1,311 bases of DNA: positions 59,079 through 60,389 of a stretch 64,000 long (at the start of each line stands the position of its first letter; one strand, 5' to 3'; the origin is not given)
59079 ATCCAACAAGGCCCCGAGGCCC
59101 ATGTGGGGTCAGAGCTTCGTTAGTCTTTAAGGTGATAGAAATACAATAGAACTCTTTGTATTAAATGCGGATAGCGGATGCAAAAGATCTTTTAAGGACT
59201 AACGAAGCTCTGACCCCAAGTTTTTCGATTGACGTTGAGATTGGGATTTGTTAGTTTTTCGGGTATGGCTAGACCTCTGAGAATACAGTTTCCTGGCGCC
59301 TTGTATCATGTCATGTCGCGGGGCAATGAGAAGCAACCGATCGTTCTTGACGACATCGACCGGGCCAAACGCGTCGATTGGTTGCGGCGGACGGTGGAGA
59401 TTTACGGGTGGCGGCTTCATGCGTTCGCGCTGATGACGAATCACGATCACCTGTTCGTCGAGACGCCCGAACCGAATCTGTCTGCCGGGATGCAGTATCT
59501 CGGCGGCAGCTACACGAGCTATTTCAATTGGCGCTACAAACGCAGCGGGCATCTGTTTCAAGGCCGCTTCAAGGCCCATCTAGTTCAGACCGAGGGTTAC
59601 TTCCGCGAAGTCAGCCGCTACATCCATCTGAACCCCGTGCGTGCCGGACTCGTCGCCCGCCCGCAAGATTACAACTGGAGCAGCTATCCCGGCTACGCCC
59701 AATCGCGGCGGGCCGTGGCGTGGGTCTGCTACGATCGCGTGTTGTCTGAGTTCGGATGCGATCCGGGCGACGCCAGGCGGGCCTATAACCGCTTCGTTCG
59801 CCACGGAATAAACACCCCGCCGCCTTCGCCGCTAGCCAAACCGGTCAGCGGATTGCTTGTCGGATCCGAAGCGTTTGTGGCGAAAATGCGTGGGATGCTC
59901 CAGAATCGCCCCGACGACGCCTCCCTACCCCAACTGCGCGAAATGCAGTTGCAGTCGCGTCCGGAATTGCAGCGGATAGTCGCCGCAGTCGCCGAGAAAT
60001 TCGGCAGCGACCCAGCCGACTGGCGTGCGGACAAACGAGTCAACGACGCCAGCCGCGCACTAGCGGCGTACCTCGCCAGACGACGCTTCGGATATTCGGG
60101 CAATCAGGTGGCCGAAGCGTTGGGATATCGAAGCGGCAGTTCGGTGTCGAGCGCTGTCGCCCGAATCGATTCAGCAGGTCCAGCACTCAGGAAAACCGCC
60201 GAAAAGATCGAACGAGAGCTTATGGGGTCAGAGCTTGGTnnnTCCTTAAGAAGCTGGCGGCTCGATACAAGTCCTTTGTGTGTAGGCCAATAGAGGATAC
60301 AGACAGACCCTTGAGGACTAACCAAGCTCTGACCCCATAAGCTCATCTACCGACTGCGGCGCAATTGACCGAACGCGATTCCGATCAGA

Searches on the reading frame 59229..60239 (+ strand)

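Call 70: search_protein_families(library=pfam, proteins=[window:59229-60239:+], max_evalue=0.001)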
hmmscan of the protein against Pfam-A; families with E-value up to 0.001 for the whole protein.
window:59229-60239:+ (337 aa): 2 families
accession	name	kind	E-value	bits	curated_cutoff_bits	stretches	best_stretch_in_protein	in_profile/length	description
PF01797.21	Y1_Tnp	-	1.1e-09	38.9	23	1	25-133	6-119/121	Transposase IS200 like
PF08299.17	Bac_DnaA_C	-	1.4e-06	28.7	31.5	1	248-313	2-69/69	Bacterial dnaA protein helix-turn-helix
